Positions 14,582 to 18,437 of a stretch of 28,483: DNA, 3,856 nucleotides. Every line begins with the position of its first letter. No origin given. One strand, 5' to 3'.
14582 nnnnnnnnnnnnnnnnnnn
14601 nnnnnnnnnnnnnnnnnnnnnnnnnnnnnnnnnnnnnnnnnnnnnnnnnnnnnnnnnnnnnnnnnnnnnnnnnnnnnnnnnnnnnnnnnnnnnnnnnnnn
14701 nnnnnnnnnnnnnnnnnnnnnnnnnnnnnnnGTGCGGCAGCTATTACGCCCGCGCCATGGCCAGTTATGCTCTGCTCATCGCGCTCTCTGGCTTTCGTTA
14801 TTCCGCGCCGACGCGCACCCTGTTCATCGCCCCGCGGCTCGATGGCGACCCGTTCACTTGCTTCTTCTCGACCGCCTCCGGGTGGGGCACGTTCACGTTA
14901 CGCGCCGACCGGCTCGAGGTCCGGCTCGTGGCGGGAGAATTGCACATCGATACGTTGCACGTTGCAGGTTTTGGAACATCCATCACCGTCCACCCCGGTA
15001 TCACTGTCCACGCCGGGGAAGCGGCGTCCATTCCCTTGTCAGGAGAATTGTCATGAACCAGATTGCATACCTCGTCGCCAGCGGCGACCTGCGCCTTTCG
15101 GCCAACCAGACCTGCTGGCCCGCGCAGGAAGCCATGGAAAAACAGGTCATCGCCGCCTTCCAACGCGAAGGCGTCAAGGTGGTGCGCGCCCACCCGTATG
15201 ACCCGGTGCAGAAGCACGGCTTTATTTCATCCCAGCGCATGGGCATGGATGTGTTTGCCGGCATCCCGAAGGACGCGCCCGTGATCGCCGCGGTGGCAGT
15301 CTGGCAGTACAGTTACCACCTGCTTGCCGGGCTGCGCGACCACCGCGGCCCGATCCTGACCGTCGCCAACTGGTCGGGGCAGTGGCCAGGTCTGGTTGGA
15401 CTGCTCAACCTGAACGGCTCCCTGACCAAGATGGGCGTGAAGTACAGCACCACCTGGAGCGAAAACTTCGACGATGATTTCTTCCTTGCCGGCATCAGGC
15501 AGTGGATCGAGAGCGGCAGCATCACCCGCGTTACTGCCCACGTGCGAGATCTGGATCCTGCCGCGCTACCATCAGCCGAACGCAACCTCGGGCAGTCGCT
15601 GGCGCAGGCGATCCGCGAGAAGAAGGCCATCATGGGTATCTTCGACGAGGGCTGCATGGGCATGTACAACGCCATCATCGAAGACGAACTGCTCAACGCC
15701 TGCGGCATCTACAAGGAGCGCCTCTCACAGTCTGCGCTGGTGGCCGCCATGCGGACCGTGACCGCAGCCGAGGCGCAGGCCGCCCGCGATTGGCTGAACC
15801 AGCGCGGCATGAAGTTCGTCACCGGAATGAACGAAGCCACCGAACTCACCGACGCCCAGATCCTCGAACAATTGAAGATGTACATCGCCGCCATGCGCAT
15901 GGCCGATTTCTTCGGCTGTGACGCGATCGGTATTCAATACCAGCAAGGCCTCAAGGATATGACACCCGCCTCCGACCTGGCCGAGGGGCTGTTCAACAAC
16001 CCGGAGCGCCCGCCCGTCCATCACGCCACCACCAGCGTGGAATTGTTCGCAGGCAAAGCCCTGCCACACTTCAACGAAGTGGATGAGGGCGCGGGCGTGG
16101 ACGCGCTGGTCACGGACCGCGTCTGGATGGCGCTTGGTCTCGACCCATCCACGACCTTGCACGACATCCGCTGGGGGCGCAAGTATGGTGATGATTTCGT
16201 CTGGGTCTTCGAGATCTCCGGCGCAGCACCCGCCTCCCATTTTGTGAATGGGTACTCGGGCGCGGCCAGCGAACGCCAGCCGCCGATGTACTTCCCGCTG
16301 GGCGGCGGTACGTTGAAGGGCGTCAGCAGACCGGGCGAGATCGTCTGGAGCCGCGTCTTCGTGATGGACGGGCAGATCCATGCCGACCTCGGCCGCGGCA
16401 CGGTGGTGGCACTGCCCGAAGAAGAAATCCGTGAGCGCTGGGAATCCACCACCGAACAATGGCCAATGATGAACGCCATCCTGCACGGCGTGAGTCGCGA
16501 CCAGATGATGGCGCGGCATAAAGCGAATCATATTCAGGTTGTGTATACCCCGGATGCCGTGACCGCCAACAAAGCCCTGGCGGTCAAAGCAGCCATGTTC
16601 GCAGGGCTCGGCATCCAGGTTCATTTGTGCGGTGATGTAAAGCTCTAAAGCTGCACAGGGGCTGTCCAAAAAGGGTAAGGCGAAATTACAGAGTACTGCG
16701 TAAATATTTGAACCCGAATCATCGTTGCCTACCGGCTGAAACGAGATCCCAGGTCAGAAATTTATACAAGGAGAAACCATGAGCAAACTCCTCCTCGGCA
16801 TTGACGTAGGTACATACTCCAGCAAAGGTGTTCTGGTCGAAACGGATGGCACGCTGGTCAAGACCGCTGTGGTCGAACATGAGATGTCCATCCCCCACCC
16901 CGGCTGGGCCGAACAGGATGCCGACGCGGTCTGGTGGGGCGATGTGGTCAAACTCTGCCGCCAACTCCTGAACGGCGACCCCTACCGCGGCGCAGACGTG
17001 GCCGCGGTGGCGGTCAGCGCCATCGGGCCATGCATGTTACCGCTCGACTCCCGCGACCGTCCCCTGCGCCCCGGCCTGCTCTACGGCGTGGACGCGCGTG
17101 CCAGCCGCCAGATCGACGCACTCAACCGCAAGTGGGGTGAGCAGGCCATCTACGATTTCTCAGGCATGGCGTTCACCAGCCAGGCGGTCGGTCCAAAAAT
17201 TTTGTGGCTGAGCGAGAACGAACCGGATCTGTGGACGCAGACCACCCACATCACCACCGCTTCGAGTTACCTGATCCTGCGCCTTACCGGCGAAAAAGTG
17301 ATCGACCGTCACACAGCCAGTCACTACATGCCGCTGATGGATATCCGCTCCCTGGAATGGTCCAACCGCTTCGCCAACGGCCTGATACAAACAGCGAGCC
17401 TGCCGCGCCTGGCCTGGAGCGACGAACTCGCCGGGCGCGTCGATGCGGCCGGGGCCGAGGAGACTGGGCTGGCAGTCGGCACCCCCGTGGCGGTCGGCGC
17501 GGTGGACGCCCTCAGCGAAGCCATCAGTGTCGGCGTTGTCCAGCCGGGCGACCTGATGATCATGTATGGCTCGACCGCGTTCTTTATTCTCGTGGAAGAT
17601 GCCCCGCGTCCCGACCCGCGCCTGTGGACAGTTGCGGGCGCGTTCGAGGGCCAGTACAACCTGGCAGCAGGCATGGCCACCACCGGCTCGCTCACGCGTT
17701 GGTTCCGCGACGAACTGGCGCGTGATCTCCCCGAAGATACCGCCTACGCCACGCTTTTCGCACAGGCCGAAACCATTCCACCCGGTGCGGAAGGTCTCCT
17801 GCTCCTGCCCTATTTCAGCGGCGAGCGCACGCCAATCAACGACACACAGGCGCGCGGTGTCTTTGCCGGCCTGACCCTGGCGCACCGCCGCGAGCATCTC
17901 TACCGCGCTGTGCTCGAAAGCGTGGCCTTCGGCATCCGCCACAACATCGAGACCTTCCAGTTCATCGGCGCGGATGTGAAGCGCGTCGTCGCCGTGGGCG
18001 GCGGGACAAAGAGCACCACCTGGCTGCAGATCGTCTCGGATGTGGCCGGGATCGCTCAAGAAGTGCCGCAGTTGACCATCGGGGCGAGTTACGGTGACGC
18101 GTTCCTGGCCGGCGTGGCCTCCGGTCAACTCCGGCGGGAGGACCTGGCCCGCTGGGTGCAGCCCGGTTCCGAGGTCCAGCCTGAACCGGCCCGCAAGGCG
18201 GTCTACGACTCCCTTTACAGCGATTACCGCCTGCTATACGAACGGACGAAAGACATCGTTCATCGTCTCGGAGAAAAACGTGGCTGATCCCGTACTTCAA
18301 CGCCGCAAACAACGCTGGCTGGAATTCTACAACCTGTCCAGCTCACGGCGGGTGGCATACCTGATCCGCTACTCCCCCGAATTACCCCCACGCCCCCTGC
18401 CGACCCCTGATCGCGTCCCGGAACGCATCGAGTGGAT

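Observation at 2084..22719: Candidate D-arabinan (mycobacterial cell-wall) utilisation locus in a probable Chloroflexota genome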

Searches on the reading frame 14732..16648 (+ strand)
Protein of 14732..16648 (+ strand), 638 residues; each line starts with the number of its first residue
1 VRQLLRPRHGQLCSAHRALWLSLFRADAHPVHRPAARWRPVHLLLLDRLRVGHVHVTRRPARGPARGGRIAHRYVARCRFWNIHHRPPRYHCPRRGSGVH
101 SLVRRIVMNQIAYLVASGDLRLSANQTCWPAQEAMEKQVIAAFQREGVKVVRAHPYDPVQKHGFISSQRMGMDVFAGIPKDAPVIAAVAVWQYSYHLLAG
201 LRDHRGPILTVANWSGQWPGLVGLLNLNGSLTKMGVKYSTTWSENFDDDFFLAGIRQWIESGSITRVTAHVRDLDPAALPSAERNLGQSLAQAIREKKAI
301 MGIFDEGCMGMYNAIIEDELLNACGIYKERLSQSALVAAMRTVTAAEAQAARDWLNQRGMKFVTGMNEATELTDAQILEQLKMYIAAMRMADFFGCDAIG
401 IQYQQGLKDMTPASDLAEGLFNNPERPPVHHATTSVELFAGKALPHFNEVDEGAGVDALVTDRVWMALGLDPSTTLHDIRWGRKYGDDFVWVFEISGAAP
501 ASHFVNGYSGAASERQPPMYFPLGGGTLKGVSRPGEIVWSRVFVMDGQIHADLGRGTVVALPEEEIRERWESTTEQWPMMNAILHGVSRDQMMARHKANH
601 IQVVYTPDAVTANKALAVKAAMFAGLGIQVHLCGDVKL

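Call 4: search_protein_families(library=pfam, proteins=[window:14732-16648:+])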
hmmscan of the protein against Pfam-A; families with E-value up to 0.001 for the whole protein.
window:14732-16648:+ (638 aa): 1 family
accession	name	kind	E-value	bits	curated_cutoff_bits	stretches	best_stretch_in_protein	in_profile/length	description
PF02952.23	Fucose_iso_C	-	3e-06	27.4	29.3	1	520-605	33-121/143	L-fucose isomerase, C-terminal domain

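Call 20: search_solved_structures(query=window:15053-16648:+, max_evalue=1)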
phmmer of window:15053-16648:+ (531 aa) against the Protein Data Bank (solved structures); distinct sequences matched with E-value up to 1: 0.

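Call 21: search_protein_families(library=ncbifam, proteins=[window:15053-16648:+], max_evalue=0.01)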
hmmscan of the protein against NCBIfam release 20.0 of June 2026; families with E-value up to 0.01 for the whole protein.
window:15053-16648:+ (531 aa): 0 families

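Call 22: find_related_loci(query=window:15053-16648:+, collection=genome_contigs, flank=10000)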
Query window:15053-16648:+ (531 aa) in genome_contigs; peptide patterns used: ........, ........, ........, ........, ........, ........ (x = any residue, [..] = any of these).
600 stretches matched a pattern (row limit reached: there are more); 595 encode a relative of the query (tblastn E <= 1e-3); the best 80 are kept; 80 distinct loci.
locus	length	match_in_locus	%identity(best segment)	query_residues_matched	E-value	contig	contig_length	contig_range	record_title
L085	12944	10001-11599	82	2-530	0e+0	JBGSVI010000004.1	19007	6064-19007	MAG: Anaerolineales bacterium isolate JTS-AC453 k141_3436509, whole genome shotgun sequence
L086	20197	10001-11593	80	5-531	0e+0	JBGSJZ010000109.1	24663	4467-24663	MAG: Anaerolineaceae bacterium isolate JTS-AC169 k141_3530762, whole genome shotgun sequence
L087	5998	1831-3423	72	5-531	0e+0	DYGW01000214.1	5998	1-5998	MAG TPA_asm: Thermoflexus sp. isolate BE2012_66_11 Afr_mines_BE2012_4802_length_5998_cov_4_318358, whole genome shotgun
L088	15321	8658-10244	74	5-529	0e+0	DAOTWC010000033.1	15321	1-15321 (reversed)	MAG TPA_asm: Anaerolineae bacterium isolate H113_104 k137_3998623, whole genome shotgun sequence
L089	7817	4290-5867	73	7-528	0e+0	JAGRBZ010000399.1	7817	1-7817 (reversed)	MAG: Anaerolineae bacterium isolate HKST-UBA12 NODE_400_length_7817_cov_8.939922, whole genome shotgun sequence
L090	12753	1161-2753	73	5-531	0e+0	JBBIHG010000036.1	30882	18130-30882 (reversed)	MAG: Chloroflexota bacterium isolate ESF170215_bin_109 NODE_1157_length_30882_cov_17.335388, whole genome shotgun sequen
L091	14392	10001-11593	73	5-531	0e+0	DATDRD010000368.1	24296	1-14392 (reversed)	MAG TPA_asm: Anaerolineales bacterium isolate SMAG_U7968 k141_205899, whole genome shotgun sequence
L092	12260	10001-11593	74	5-531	0e+0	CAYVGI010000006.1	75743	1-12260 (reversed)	MAG TPA_asm: uncultured Anaerolineaceae bacterium isolate SRP128890_co1_263 genome assembly, contig: NODE_564_length_757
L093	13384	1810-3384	71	7-531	0e+0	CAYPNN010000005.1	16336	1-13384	MAG TPA_asm: uncultured Candidatus Bathyarchaeia archaeon isolate binchicken_co178_193 genome assembly, contig: NODE_450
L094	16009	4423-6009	72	5-531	0e+0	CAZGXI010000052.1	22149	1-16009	MAG TPA_asm: uncultured Anaerolineae bacterium isolate binchicken_co190_119 genome assembly, contig: NODE_4284_length_22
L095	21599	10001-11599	71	3-531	0e+0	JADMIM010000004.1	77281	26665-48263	MAG: Thermaceae bacterium isolate MAG015 NODE_311_length_77281_cov_7.784697, whole genome shotgun sequence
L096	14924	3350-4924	70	7-531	0e+0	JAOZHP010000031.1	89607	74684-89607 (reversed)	MAG: Candidatus Bathyarchaeota archaeon isolate QDN_4 k147_292997, whole genome shotgun sequence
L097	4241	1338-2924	71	7-531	0e+0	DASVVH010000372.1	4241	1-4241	MAG TPA_asm: Ardenticatenaceae bacterium isolate SMAG_U3338 k141_335395, whole genome shotgun sequence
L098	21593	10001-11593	72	5-531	0e+0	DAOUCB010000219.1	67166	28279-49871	MAG TPA_asm: Anaerolineae bacterium isolate H76_765 k137_400851, whole genome shotgun sequence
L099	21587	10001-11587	72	5-529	0e+0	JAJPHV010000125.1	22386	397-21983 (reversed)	MAG: Chloroflexota bacterium isolate Centralia_MAG_208 k107_13163127, whole genome shotgun sequence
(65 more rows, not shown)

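Call 35: find_homologous_proteins(query=window:15053-16648:+, max_evalue=1e-10)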
Query window:15053-16648:+ (531 aa): 8000 proteins with E <= 1e-10 among 8000 candidates; the best 120 are listed.
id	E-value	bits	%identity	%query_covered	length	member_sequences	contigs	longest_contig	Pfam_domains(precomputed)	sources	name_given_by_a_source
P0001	0.0e+0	1220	100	100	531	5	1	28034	PF02952.24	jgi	-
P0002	0.0e+0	1108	89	100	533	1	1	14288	PF02952.24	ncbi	-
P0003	0.0e+0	1092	87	100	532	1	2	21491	PF02952.24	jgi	-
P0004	0.0e+0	1085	87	100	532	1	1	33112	PF02952.24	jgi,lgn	jgi:hypothetical protein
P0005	0.0e+0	1082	87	100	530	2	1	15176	PF02952.24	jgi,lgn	jgi:hypothetical protein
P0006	0.0e+0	1078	87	100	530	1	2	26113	PF02952.24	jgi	jgi:hypothetical protein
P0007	0.0e+0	1073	86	99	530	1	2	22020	PF02952.24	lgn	-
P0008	0.0e+0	1069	86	100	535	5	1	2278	PF02952.24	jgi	jgi:hypothetical protein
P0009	0.0e+0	1065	86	99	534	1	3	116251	PF02952.24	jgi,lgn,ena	jgi:hypothetical protein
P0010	0.0e+0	1060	85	100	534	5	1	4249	PF02952.24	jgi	jgi:hypothetical protein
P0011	0.0e+0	1059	85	100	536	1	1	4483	PF02952.24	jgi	jgi:hypothetical protein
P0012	0.0e+0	1057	85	100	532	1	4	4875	PF02952.24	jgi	jgi:hypothetical protein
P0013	0.0e+0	1056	84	100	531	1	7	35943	PF02952.24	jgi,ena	jgi:hypothetical protein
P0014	0.0e+0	1055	85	100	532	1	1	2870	PF02952.24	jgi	-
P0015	0.0e+0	1051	84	100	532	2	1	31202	PF02952.24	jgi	-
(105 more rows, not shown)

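Call 47: predict_structure(alignment_id=A1)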
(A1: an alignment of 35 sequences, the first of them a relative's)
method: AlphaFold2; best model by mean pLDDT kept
length: 531 residues; sequences in the alignment: 35
mean_pLDDT: 81.7   pTM: 0.86
mean pLDDT of the five models: 81.7, 81.3, 79.4, 78.6, 67.9
residues with pLDDT >= 90: 202; 70-90: 219; 50-70: 91; < 50: 19
segments of 3 or more residues with pLDDT < 50: 200-203, 298-301, 408-416
pLDDT, mean of each block of 10 residues (from residue 1): 85 67 83 93 90 78 90 94 69 89 77 69 84 85 92 89 88 97 97 83 61 94 87 95 93 79 76 92 95 66 65 84 94 88 81 94 82 70 70 75 58 46 78 87 90 81 62 67 65 78 94 98 87 73
secondary structure, 60 per line:
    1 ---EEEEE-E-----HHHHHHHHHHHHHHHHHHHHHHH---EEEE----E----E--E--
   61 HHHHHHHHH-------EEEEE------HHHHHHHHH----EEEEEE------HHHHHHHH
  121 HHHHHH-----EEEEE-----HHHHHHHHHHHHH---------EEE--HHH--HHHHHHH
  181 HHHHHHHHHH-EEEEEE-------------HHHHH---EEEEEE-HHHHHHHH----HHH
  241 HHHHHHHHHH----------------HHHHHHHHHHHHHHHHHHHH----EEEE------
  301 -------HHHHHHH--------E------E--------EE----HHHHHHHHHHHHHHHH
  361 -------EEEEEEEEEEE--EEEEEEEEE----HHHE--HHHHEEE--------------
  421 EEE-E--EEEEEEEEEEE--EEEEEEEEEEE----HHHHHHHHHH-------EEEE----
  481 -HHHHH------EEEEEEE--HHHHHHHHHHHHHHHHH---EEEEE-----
elements in order: E4-8 H16-38 E42-45 H61-69 E77-81 H88-96 E101-106 H113-126 E132-136 H142-154 E164-166 H174-190 E192-197 H211-215 E219-224 H226-233 H238-250 H267-286 E291-294 H308-314 H345-360 E368-378 E381-389 H400-403 E404-406 E421-423 E428-438 E441-451 H456-465 E473-476 H482-486 E493-499 H502-518 E522-526

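Call 50: fold_search(model_id=the predicted structure, library=pdb)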
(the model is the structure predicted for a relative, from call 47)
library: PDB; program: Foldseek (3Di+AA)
matches with E <= 10: 740; with E <= 0.001: 41
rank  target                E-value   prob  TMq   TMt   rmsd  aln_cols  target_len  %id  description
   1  6k1f_A                3.0e-18  1.00  0.50  0.45  22.8       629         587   15  Crystal structure of the L-fucose isomerase from Raoultella sp. (released 2020-05-13)
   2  1fui_A                8.8e-18  1.00  0.50  0.46  22.7       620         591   15  L-FUCOSE ISOMERASE FROM ESCHERICHIA COLI (released 1997-10-15)
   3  6k1g_A                7.2e-17  1.00  0.50  0.45  22.5       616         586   15  Crystal structure of the L-fucose isomerase soaked with Mn2+ from Raoultella sp. (released 2020-05-13)
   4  3a9r_A                8.1e-17  1.00  0.49  0.45  22.4       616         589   15  X-ray Structures of Bacillus pallidus D-Arabinose IsomeraseComplex with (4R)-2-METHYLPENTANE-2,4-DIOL (released 2010-04-07)
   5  4c20_A                1.4e-16  1.00  0.51  0.47  22.4       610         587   14  L-Fucose Isomerase (released 2013-12-11)
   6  4c20_B                2.4e-16  1.00  0.50  0.45  22.7       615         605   14  L-Fucose Isomerase (released 2013-12-11)
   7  4c22_B                9.3e-16  1.00  0.48  0.43  22.2       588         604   14  L-Fucose Isomerase In Complex With Fuculose (released 2013-12-11)
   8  4c21_B                1.5e-15  1.00  0.50  0.45  22.5       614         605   14  L-Fucose Isomerase In Complex With Fucitol (released 2013-12-11)
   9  4f2d_A                2.3e-15  1.00  0.47  0.50  23.1       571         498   11  Crystal Structure of Escherichia coli L-arabinose Isomerase (ECAI) complexed with Ribitol (released 2012-05-30)
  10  7ch3_B                6.8e-15  1.00  0.49  0.52  23.2       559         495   11  Crystal structure of Arabinose isomerase from hyper thermophilic bacterium Thermotoga maritima (TMAI) triple mutant (K (released 2021-10-20)
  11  4r1o_E                1.2e-14  1.00  0.45  0.48  22.8       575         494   11  Crystal Structure of Thermophilic Geobacillus kaustophilus L-Arabinose isomerase (released 2015-08-12)
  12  4r1p_B                1.5e-14  1.00  0.47  0.50  22.7       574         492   11  Crystal Structure of Thermophilic Geobacillus kaustophilus L-Arabinose isomerase with Mn2+ (released 2015-08-12)
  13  7cyy_C                1.6e-14  1.00  0.46  0.49  23.2       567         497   11  Crystal structure of Arabinose isomerase from hybrid AI8 with Adonitol (released 2021-09-08)
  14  7cxo_B                1.6e-14  1.00  0.45  0.47  22.6       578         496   11  Crystal structure of Arabinose isomerase from hybrid AI10 (released 2021-09-08)
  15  7cxo_A                2.0e-14  1.00  0.47  0.50  22.5       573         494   11  Crystal structure of Arabinose isomerase from hybrid AI10 (released 2021-09-08)
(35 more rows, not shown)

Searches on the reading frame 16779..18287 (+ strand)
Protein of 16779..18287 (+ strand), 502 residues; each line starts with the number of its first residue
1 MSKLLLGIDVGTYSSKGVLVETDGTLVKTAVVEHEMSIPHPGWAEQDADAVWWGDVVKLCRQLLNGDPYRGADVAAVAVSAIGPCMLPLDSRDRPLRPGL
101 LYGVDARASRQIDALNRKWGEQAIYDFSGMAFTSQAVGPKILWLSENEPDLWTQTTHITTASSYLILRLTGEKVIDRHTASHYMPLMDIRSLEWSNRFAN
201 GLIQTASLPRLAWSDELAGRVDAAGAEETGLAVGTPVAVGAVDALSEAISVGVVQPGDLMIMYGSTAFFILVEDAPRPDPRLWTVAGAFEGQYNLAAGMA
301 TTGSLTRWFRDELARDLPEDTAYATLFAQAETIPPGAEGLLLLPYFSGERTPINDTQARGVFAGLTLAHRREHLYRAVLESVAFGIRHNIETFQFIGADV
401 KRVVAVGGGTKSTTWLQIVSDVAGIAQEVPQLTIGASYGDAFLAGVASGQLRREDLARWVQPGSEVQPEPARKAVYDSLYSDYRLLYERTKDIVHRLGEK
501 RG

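Call 4: search_protein_families(library=pfam, proteins=[window:16779-18287:+])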
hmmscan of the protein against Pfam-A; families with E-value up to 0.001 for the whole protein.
window:16779-18287:+ (502 aa): 2 families
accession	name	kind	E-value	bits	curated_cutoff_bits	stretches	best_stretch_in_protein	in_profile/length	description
PF00370.27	FGGY_N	-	1.2e-42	146.6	28.8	1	5-248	2-243/245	FGGY family of carbohydrate kinases, N-terminal domain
PF02782.22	FGGY_C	-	1.4e-32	113.6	27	1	259-447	1-197/198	FGGY family of carbohydrate kinases, C-terminal domain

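Call 21: search_protein_families(library=ncbifam, proteins=[window:16779-18287:+], max_evalue=0.01)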
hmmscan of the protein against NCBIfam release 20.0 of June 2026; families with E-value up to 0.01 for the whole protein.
window:16779-18287:+ (502 aa): 12 families
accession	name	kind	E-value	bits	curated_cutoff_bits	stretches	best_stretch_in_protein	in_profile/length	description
TIGR01312.1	XylB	equivalog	3.6e-91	306.1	380.25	1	6-487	1-480/481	xylulokinase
TIGR01314.1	gntK_FGGY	equivalog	1.1e-57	195.8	648.55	1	5-479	2-482/505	gluconokinase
NF011601.0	PRK15027.1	equivalog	8.2e-55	186.1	912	1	5-491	2-480/484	xylulokinase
NF008187.0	PRK10939.1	equivalog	1.8e-52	178.7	528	1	3-495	4-508/521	autoinducer-2 kinase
NF003154.0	PRK04123.1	equivalog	5.6e-50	170.6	428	1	3-490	4-537/554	ribulokinase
TIGR01311.1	glycerol_kin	equivalog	6.5e-46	156.7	590.35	1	4-455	2-457/496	glycerol kinase GlpK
NF000756.0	PRK00047.1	subfamily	1.4e-43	149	498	1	2-490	4-494/502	glycerol kinase GlpK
TIGR01234.1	L-ribulokinase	equivalog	1.8e-35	122.7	583.25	1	110-487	132-527/536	ribulokinase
TIGR02628.1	fuculo_kin_coli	equivalog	3e-29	102.3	470.9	1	6-457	4-451/465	L-fuculokinase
TIGR01315.1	5C_CHO_kinase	subfamily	5.7e-27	94.6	408.7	2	333-486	374-533/541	FGGY family pentulose kinase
NF007925.0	PRK10640.1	equivalog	5.8e-10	38.2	639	1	44-426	43-420/489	rhamnulokinase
TIGR02627.1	rhamnulo_kin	equivalog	1.2e-09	37.3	527.95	1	45-198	38-190/454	rhamnulokinase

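Call 76: search_solved_structures(query=window:16779-18287:+, max_evalue=1e-20)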
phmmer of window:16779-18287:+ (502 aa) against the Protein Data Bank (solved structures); distinct sequences matched with E-value up to 1e-20: 31.
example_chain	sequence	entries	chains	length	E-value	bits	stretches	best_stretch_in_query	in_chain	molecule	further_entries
3ifr_A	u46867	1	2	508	3.5e-78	267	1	4-498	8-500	Carbohydrate kinase, FGGY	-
5vm1_A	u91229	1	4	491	3.3e-52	181.3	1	4-488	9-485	Xylulokinase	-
2itm_A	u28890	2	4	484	3.6e-51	177.9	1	5-489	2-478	Xylulose kinase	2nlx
3g25_A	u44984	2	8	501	6.9e-39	137.4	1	1-461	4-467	Glycerol kinase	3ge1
3gbt_A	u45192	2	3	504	1.6e-38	136.2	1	3-483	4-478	Gluconate kinase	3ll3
5ya0_A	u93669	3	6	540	1.3e-36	129.9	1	4-489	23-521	Autoinducer-2 kinase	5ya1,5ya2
3hz6_A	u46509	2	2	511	3.2e-36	128.6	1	7-429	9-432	Xylulokinase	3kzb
2dpn_A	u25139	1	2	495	4.4e-34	121.5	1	4-491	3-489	Glycerol kinase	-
6k78_B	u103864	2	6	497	1.2e-33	120.1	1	1-449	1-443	Glycerol kinase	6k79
2zf5_O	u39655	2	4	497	1.4e-33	119.8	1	1-449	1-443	Glycerol kinase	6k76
6k78_A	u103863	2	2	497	1.6e-33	119.7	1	1-449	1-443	Glycerol kinase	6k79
1bu6_O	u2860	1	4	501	6.5e-31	111.1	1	3-453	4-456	PROTEIN (GLYCEROL KINASE)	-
1bo5_O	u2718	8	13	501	7.3e-31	110.9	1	3-453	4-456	PROTEIN (GLYCEROL KINASE) | GLYCEROL KINASE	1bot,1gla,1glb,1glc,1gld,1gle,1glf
1bwf_Y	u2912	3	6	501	1.1e-30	110.4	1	3-453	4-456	GLYCEROL KINASE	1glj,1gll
3qdk_A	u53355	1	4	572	1.8e-30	109.7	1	110-488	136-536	Ribulokinase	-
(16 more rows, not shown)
